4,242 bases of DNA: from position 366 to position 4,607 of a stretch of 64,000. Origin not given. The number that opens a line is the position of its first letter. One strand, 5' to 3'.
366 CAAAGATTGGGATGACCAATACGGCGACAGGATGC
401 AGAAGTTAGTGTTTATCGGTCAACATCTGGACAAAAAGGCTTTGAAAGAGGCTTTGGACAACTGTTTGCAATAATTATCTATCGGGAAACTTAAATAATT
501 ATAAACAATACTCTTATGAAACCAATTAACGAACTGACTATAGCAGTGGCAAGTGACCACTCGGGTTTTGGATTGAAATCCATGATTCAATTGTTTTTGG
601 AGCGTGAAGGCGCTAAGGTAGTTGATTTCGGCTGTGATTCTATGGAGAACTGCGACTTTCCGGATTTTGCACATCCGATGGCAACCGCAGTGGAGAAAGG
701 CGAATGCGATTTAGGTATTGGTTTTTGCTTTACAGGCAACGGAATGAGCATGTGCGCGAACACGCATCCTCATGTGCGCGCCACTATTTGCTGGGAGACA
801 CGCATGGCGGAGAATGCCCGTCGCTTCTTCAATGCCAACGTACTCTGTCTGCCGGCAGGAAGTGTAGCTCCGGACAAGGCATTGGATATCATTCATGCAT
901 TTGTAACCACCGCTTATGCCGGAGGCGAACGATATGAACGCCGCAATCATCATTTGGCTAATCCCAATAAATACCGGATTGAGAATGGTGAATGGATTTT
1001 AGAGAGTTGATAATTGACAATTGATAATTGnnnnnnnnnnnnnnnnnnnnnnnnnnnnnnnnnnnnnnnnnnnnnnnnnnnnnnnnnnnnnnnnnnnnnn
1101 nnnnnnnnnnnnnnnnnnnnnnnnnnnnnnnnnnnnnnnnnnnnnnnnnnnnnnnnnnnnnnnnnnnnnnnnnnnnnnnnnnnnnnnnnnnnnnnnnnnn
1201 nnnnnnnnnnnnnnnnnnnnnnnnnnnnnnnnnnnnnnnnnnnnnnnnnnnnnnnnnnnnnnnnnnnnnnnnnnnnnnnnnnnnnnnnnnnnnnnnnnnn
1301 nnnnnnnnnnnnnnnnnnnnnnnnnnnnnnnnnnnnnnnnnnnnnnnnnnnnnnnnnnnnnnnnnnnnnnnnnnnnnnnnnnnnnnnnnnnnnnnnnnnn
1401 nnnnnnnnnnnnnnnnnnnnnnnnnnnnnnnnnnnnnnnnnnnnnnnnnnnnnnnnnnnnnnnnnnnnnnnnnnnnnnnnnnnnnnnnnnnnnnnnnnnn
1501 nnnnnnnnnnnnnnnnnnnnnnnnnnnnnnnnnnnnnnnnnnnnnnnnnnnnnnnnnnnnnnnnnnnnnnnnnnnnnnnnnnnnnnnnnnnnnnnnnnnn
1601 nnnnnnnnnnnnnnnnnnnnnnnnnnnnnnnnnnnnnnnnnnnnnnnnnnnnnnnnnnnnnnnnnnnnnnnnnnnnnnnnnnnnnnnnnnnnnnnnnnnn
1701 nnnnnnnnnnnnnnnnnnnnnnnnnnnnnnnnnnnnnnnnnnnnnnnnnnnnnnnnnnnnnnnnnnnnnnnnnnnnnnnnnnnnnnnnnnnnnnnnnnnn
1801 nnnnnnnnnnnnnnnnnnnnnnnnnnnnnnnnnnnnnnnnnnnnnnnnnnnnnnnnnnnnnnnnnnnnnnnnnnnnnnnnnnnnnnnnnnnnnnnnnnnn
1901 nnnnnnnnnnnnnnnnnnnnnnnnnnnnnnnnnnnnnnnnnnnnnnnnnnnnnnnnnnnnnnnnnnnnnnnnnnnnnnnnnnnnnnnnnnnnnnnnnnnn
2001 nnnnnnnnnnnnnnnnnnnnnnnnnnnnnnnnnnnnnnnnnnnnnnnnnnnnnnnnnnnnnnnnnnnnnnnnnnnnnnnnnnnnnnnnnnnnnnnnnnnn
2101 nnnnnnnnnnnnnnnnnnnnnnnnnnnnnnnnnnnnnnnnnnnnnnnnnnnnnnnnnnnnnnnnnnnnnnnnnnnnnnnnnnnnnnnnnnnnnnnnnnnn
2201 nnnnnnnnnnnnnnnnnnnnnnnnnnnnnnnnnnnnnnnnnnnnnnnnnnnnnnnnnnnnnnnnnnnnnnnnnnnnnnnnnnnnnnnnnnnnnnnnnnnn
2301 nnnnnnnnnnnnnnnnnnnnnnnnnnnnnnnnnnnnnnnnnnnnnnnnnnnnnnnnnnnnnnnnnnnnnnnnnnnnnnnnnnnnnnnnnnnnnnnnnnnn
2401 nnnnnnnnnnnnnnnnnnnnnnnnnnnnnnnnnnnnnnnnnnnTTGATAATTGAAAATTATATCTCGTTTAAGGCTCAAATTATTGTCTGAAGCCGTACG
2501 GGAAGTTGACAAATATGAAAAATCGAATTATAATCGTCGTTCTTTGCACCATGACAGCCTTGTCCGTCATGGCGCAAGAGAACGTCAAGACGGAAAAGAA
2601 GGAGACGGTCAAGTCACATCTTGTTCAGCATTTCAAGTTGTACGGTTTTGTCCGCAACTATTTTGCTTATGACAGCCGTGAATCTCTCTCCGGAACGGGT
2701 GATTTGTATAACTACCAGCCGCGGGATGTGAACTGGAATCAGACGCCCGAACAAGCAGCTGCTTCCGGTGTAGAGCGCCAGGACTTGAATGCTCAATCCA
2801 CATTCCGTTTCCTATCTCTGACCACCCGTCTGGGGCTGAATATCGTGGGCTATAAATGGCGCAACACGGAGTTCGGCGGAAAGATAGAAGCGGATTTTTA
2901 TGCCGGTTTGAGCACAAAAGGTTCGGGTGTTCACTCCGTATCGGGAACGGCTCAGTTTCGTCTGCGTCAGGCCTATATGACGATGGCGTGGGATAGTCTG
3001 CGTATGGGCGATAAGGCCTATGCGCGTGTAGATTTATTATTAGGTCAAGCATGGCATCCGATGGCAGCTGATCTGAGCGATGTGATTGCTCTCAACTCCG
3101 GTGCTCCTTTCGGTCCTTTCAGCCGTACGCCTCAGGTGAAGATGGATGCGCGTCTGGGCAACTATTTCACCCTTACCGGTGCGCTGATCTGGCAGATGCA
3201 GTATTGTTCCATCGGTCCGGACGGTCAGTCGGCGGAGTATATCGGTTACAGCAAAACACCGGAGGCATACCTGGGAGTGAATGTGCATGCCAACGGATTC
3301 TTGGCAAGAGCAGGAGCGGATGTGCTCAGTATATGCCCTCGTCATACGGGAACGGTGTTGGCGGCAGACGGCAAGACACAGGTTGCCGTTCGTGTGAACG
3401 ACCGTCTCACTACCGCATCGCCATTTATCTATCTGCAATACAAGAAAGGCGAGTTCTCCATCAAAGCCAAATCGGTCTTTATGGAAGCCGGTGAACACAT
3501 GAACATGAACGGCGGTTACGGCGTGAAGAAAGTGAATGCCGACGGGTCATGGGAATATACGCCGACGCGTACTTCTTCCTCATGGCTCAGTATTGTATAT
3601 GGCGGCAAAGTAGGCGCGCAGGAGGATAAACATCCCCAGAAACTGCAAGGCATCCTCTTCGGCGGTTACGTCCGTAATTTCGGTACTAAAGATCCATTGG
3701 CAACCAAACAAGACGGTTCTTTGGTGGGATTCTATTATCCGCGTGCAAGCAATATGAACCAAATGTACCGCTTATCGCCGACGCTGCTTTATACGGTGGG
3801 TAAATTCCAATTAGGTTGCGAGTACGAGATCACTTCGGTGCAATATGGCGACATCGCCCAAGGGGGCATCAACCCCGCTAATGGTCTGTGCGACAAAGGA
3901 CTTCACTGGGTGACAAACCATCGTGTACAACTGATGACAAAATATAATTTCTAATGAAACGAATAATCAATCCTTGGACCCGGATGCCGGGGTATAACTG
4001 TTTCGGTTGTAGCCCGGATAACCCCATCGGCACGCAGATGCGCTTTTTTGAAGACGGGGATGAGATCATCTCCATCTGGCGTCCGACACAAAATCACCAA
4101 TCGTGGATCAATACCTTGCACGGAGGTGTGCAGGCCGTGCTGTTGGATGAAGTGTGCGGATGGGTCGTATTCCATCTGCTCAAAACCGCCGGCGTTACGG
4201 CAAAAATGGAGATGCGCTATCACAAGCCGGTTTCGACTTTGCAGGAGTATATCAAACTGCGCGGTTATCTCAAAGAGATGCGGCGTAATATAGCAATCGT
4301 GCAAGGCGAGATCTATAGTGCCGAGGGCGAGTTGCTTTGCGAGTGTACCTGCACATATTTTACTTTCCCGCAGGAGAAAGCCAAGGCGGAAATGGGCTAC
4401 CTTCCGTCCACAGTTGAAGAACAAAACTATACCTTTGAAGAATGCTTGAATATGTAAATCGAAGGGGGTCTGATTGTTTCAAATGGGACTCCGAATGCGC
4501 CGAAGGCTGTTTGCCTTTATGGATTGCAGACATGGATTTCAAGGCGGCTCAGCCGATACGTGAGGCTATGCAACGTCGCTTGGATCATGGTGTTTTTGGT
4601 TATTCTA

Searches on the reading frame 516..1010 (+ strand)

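Call 109: search_protein_families(library=pfam, proteins=[window:516-1010:+], max_evalue=0.001)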
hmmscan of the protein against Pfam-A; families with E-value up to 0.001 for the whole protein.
window:516-1010:+ (164 aa): 1 family
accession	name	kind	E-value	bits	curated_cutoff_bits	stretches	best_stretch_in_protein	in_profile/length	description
PF02502.23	LacAB_rpiB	-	1.3e-43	148.8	24.7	1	9-144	1-135/138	Ribose/Galactose Isomerase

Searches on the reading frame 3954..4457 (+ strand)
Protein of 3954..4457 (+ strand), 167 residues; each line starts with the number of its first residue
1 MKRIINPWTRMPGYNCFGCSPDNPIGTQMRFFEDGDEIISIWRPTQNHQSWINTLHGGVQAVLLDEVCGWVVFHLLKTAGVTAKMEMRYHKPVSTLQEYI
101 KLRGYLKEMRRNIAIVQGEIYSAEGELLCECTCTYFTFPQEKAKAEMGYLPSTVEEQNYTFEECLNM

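Call 109: search_protein_families(library=pfam, proteins=[window:3954-4457:+], max_evalue=0.001)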
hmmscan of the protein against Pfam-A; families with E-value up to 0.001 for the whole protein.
window:3954-4457:+ (167 aa): 1 family
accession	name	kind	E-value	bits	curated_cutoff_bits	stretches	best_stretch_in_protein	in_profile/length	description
PF03061.28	4HBT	-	8.5e-10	39.3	20.6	1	53-129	2-79/79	Thioesterase superfamily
